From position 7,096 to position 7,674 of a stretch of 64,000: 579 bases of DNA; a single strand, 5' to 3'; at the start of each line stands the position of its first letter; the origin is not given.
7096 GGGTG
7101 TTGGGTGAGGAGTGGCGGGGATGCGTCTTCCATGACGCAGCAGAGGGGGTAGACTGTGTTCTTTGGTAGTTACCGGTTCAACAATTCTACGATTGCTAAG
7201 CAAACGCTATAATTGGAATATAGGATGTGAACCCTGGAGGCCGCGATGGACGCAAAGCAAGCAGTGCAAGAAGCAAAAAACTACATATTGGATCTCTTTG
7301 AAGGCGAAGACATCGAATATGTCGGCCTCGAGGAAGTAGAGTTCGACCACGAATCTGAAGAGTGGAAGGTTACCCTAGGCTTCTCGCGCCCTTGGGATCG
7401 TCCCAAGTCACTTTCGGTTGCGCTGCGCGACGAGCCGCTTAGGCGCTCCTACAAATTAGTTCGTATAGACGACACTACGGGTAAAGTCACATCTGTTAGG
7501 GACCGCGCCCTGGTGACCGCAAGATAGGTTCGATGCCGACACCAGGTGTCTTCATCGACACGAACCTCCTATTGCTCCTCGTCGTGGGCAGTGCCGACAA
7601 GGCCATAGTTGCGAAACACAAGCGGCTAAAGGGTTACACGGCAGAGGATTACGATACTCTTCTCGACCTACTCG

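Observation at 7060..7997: Low-GC islet with an unannotated small acidic protein tightly coupled to a PIN nuclease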

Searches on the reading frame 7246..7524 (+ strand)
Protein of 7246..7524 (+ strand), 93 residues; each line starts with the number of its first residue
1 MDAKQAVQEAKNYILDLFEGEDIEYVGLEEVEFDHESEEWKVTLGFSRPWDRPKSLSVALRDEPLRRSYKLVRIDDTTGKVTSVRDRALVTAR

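Call 4: search_protein_families(library=pfam, proteins=[window:7246-7524:+], max_evalue=10)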
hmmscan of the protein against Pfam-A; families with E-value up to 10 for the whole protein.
window:7246-7524:+ (93 aa): 0 families

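Call 5: search_protein_families(library=ncbifam, proteins=[window:7246-7524:+], max_evalue=10)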
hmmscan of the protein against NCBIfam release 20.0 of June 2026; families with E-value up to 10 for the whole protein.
window:7246-7524:+ (93 aa): 0 families

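Call 6: search_protein_families(library=padloc, proteins=[window:7246-7524:+], max_evalue=10)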
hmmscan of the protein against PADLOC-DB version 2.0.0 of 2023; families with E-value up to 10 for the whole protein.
window:7246-7524:+ (93 aa): 0 families

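Call 7: find_homologous_proteins(query=window:7246-7524:+, max_evalue=0.01)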
Query window:7246-7524:+ (93 aa): 182 proteins with E <= 0.01 among 186 candidates; the best 120 are listed.
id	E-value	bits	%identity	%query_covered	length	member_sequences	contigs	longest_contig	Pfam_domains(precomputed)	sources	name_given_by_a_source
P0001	2.9e-48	179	90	100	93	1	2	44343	-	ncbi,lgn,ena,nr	ncbi:MAG: hypothetical protein F4X83_10605 [Chloroflexi bacterium]|nr:hypothetical protein [Chlorofl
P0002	5.0e-48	178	88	100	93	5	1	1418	-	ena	-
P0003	1.6e-45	170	84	100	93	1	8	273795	-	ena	-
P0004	4.4e-45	169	83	100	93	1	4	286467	-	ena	-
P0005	3.5e-43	163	79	99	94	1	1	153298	-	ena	-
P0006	2.1e-38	148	74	99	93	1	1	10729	-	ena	-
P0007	2.3e-36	141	70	99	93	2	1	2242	-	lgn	-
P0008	3.9e-36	140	69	96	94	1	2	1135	-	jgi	jgi:hypothetical protein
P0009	6.2e-36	140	67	100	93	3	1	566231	-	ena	-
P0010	8.0e-36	139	68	100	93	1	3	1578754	-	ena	-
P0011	7.7e-35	136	66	99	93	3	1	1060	-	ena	-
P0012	1.4e-34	135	67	99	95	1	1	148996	-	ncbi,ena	-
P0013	1.6e-33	132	66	96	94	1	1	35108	-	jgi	jgi:hypothetical protein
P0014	2.0e-26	109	61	96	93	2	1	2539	-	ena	-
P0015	1.5e-25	107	55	100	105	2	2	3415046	-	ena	-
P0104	4.6e-19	86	52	94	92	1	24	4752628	-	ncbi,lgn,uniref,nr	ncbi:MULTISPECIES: hypothetical protein [Chromobacterium]|uniref:Uncharacterized protein n=2 Tax=Chr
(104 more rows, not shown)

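Call 11: find_related_loci(query=A1, collection=genome_contigs, flank=4000)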
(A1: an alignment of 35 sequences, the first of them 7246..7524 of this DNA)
Query A1 (93 aa) in genome_contigs; peptide patterns used: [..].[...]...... (x = any residue, [..] = any of these).
412 stretches matched a pattern; 398 encode a relative of the query (tblastn E <= 1e-3); the best 80 are kept; 80 distinct loci.
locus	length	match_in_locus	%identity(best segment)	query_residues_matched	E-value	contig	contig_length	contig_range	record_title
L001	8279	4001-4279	91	1-93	2e-54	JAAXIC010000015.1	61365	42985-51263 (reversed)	MAG: Chloroflexota bacterium isolate Plut_88905 unfiltered_Plut_88905_genomic_contig_746178, whole genome shotgun sequen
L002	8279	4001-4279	90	1-93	1e-53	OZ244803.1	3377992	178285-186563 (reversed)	MAG: Chloroflexota bacterium isolate 79ba3885-3119-4226-a239-5f829a180bad genome assembly, chromosome: 1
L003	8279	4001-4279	90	1-93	2e-53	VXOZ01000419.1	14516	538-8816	MAG: Chloroflexi bacterium isolate SB0662_bin_44 NODE_3647_length_14516_cov_19.934652, whole genome shotgun sequence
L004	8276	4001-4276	65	1-92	2e-41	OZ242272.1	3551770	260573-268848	MAG: Chloroflexota bacterium isolate e1420fa2-ce91-4a5a-b5ce-1a2ec9efecdf genome assembly, chromosome: 1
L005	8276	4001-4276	67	1-92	9e-40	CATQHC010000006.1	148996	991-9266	MAG: Chloroflexota bacterium isolate 11a6ff70-42c8-4f36-b917-3d1cb5cddc1f genome assembly, contig: contig_6, whole genom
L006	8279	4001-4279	59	1-93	2e-35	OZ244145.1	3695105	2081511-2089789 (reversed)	MAG: Chloroflexota bacterium isolate eb05c879-3c2f-44be-9c84-8645a4b398cc genome assembly, chromosome: 1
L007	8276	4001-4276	55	1-92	1e-31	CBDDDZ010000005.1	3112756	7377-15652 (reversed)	MAG: Candidatus Latescibacterota bacterium isolate 2fef8444-24d4-470e-a0f0-8c307ac56c94 genome assembly, contig: contig_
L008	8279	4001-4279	55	1-93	1e-30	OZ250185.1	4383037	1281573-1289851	MAG: Chloroflexota bacterium isolate d215fe47-5bc5-444d-b53f-49c889911535 genome assembly, chromosome: 1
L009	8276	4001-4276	55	1-92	8e-31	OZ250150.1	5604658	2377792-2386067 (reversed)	MAG: Candidatus Latescibacterota bacterium isolate 5c13c588-1760-4ea4-89ab-5ccd14670b69 genome assembly, chromosome: 1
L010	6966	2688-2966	55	1-93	9e-31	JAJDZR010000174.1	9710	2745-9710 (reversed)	MAG: Chloroflexota bacterium isolate jk18x44bins.5 k141_1150899, whole genome shotgun sequence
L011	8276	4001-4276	54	1-92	2e-30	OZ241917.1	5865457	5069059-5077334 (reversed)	MAG: Candidatus Latescibacterota bacterium isolate 5e8d6608-c5e3-4027-8d72-793febe4c990 genome assembly, chromosome: 1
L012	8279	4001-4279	55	1-93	3e-30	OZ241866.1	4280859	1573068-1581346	MAG: Chloroflexota bacterium isolate 648bf299-2263-4cbe-a927-b722e8dafbdb genome assembly, chromosome: 1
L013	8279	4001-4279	55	1-93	3e-30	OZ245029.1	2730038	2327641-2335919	MAG: Nitrospirales bacterium isolate 388c807a-7da8-408b-ad08-f544d289470f genome assembly, chromosome: 1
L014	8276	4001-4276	54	1-92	1e-30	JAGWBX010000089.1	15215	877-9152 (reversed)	MAG: Candidatus Latescibacterota bacterium isolate 277c_44 scaffold_12104, whole genome shotgun sequence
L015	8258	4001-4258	59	1-87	5e-30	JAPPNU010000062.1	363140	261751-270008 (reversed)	MAG: Gemmatimonadota bacterium isolate RHO3_bin_7 NODE_18_length_363140_cov_41.106587, whole genome shotgun sequence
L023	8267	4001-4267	55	1-89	2e-29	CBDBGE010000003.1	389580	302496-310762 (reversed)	MAG: Dehalococcoidia bacterium isolate cbf7c279-2744-4af4-98a5-7b2d7e2e1d30 genome assembly, contig: contig_3, whole gen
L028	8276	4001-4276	55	1-91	1e-28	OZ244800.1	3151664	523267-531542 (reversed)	MAG: Dehalococcoidia bacterium isolate 42545cc6-7e07-44bf-9ae7-6d6b501a8e34 genome assembly, chromosome: 1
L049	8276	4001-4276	54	1-91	1e-27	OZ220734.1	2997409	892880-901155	MAG: Dehalococcoidia bacterium isolate 0c714f15-409a-4665-a51d-e85178f2a5b0 genome assembly, chromosome: 1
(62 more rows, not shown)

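Call 18: search_solved_structures(query=A1, max_evalue=10, show_alignments=2)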
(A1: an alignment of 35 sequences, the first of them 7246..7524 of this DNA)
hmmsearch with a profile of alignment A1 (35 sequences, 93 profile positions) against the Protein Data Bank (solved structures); distinct sequences matched with E-value up to 10: 2.
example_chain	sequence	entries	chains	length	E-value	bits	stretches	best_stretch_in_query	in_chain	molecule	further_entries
3m86_A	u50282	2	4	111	1.1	12.5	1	39-60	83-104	Amoebiasin-2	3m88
8txn_A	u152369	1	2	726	1.4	12.2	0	33-82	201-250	Collagen alpha-1(IV) chain, Collagen IV - chain Viking, Collagen alpha-1(IV) chain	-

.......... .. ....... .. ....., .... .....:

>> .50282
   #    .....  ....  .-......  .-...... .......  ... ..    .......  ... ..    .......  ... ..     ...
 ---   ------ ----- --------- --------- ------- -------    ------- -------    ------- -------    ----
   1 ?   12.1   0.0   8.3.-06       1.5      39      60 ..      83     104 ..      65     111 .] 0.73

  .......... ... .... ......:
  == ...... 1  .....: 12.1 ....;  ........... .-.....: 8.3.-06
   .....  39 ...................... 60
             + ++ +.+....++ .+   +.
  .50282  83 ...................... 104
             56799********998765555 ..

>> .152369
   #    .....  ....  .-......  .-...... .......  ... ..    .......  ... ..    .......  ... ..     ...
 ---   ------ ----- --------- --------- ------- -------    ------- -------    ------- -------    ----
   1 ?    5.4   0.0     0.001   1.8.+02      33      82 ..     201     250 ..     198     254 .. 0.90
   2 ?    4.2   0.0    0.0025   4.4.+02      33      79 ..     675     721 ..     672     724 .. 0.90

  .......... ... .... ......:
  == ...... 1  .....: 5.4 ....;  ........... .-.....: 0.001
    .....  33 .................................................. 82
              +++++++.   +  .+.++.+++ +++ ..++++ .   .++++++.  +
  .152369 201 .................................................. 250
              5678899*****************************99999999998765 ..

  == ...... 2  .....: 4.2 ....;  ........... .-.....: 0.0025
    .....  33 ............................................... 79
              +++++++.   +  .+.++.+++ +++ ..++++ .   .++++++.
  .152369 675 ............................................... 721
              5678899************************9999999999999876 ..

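Call 21: predict_structure(alignment_id=A1)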
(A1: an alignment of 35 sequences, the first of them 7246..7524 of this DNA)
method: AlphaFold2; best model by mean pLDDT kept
length: 93 residues; sequences in the alignment: 35
mean_pLDDT: 87.8   pTM: 0.78
mean pLDDT of the five models: 87.8, 87.7, 86.1, 85.6, 79.1
residues with pLDDT >= 90: 66; 70-90: 8; 50-70: 18; < 50: 1
segments of 3 or more residues with pLDDT < 50: none
pLDDT, mean of each block of 10 residues (from residue 1): 98 97 94 98 93 62 75 98 88 50
secondary structure, 60 per line:
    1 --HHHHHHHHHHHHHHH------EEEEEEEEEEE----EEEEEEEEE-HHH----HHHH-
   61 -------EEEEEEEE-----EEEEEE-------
elements in order: H3-17 E24-34 E39-47 H56-59 E68-75 E81-86

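Call 28: list_cluster_members(proteins=[window:7246-7524:+, P0121, P0001])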
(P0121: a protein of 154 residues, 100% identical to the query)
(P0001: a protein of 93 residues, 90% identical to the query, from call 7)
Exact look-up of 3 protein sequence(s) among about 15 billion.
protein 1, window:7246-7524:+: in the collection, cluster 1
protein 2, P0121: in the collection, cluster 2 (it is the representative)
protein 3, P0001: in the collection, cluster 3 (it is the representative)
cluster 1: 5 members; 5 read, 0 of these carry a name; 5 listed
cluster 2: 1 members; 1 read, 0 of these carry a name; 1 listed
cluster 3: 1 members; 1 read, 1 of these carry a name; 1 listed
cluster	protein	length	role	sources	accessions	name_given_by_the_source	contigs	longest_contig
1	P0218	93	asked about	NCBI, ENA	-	-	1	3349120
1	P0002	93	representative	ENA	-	-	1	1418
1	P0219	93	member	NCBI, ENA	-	-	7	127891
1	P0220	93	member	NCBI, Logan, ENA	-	-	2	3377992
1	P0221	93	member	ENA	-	-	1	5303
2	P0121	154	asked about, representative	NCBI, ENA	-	-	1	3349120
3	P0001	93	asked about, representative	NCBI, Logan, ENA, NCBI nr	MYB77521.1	MAG: hypothetical protein F4X83_10605 [Chloroflexi bacterium] | hypothetical protein [Chloroflexota bacterium]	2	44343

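Call 30: search_protein_families(library=pfam, proteins=[L004:4365-5807:+, L006:4414-5835:+, L049:4524-5267:+, L023:4434-4808:+, L012:4537-5889:-, L028:4444-5301:-, L008:4316-5251:-, L005:4328-6262:-, L010:3019-3690:-], max_evalue=0.01)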
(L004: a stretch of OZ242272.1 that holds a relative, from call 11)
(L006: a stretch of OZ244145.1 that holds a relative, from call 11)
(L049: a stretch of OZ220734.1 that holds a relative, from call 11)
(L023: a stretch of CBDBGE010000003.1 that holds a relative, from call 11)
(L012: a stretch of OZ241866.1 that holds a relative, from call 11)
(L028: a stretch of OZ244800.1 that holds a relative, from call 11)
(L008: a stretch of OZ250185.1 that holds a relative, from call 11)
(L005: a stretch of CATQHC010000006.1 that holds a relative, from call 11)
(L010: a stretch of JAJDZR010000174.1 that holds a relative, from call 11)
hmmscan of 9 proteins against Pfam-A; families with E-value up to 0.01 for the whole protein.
L004:4365-5807:+ (481 aa): 2 families
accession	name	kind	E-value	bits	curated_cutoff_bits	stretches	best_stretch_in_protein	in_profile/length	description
PF18862.6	ApeA_NTD1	-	3.7e-50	171.3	25.5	1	14-299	1-271/271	ApeA N-terminal domain 1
PF18739.6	HEPN_Apea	-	4.5e-34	118.2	24.4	1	329-458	1-133/136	Apea-like HEPN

L006:4414-5835:+ (474 aa): 2 families
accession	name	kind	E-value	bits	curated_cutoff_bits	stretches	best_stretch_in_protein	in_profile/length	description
PF18862.6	ApeA_NTD1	-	2.2e-47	162.3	25.5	1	9-293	2-271/271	ApeA N-terminal domain 1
PF18739.6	HEPN_Apea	-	7.7e-32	111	24.4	1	323-453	1-134/136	Apea-like HEPN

L049:4524-5267:+ (248 aa): 0 families

L023:4434-4808:+ (125 aa): 0 families

L012:4537-5889:- (450 aa): 0 families

L028:4444-5301:- (285 aa): 2 families
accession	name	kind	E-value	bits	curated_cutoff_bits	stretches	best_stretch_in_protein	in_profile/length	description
PF20247.3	DUF6602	-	1.4e-17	64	27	1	31-136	3-104/104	Domain of unknown function (DUF6602)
PF24447.1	RE_BanI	-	0.00048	19.6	28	1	40-129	204-289/338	Type II restriction enzyme BanI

L008:4316-5251:- (311 aa): 1 family
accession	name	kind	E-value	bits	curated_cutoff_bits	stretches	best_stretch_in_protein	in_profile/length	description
PF03167.25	UDG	-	7.9e-08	32.9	24.3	1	102-289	7-130/141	Uracil DNA glycosylase superfamily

L005:4328-6262:- (644 aa): 2 families
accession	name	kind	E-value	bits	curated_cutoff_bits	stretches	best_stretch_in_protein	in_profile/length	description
PF13589.12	HATPase_c_3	-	4.9e-21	75.6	25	1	32-154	4-116/137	Histidine kinase-, DNA gyrase B-, and HSP90-like ATPase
PF02518.31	HATPase_c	-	2.9e-05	24.9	26.4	1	34-81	9-55/111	Histidine kinase-, DNA gyrase B-, and HSP90-like ATPase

L010:3019-3690:- (223 aa): 1 family
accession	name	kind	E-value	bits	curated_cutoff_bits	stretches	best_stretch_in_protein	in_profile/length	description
PF03167.25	UDG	-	2e-21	77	24.3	1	51-203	6-128/141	Uracil DNA glycosylase superfamily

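Call 46: search_protein_families(library=phrogs, proteins=[window:7246-7524:+], max_evalue=1)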
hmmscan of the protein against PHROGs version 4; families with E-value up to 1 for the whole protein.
window:7246-7524:+ (93 aa): 0 families

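Call 49: search_protein_representatives(alignment_id=A1)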
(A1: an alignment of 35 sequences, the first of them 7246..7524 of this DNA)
Query: 35 sequences, 93 profile positions. Proteins with E-value up to 0.001 (for the whole library): 2688; up to 1e-10: 992; up to 1e-30: 10. The best 150 are listed.
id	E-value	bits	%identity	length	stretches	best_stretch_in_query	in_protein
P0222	1.8e-49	181.8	-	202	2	1-90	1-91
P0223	4.9e-44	164.3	-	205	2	1-90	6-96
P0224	4.8e-35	135.5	-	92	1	1-92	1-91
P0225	7.1e-34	131.8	-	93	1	1-92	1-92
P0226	2.3e-33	130.1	-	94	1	1-91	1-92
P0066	5.1e-33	129.0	-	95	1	1-92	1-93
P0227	5.5e-33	128.9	-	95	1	1-92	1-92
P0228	1.3e-32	127.8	-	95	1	1-92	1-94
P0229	3.8e-32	126.2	-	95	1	1-91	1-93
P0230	3.4e-31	123.2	-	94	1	1-91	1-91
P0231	1.1e-30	121.5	-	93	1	1-89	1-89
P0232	5.3e-30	119.4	-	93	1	1-91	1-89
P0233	1.3e-29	118.1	-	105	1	1-92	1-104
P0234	1.5e-29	117.9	-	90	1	1-91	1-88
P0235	1.5e-29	117.9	-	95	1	1-88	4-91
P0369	1.4e-22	95.5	-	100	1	9-80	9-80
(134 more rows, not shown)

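Call 61: find_encoding_contigs(protein=P0369, flank=2000, max_places=2)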
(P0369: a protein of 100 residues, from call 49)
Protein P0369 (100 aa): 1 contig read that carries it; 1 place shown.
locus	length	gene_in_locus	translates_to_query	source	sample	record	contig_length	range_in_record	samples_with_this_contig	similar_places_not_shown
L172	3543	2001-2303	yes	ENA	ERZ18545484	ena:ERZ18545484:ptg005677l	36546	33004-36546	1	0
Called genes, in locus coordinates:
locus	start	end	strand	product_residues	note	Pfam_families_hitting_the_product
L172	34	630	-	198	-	PF00916:Sulfate_transp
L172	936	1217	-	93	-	PF00916:Sulfate_transp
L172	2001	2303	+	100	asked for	-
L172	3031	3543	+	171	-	?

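Call 64: search_protein_families(library=pfam, proteins=[L172:3031-3543:+], max_evalue=0.01)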
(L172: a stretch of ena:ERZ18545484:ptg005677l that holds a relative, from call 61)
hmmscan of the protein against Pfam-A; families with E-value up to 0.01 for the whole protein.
L172:3031-3543:+ (171 aa): 0 families

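Call 69: search_dna_similar(query=window:7246-7524:+, collection=plasmids, mode=protein, max_evalue=0.001, max_rows=15)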
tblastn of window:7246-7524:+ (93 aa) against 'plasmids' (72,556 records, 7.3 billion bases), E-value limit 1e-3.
Records with a match: 5; places in all: 5; records where one place covers at least 80% of the query: 5.
Best place of each record, by identity: <60% 5.
By first word of the organism name: Nostoc 2; Allocoleopsis 1; Kovacikia 1; Leptolyngbya 1.
By predicted mobility (MOB-suite, as given by PLSDB): non-mobilizable 4; conjugative 1.
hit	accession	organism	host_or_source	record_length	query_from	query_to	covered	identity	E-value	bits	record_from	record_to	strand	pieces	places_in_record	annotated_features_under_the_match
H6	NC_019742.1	Allocoleopsis franciscana PCC 7113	-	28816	1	89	96%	38.8%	9e-7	52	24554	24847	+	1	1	hypothetical protein | PIN domain-containing protein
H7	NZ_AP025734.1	Nostoc cf. commune SO-36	-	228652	1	87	94%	37.9%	1e-7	54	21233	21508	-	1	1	hypothetical protein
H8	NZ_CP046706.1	Nostoc sp. ATCC 53789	-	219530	1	87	94%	35.4%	3e-5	47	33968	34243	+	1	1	hypothetical protein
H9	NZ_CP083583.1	Kovacikia minuta CCNUW1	cell culture,fresh water lake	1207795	1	89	96%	32.3%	1e-4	45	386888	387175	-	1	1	record has no annotation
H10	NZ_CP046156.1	Leptolyngbya sp. BL0902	cell culture,open pond on an algae farm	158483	1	87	94%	32.6%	7e-5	46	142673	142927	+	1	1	hypothetical protein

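Call 70: search_dna_similar(query=window:7246-7524:+, collection=phages, mode=protein, max_evalue=0.001, max_rows=10)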
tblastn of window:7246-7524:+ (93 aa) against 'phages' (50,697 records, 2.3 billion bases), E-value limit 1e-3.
No match.
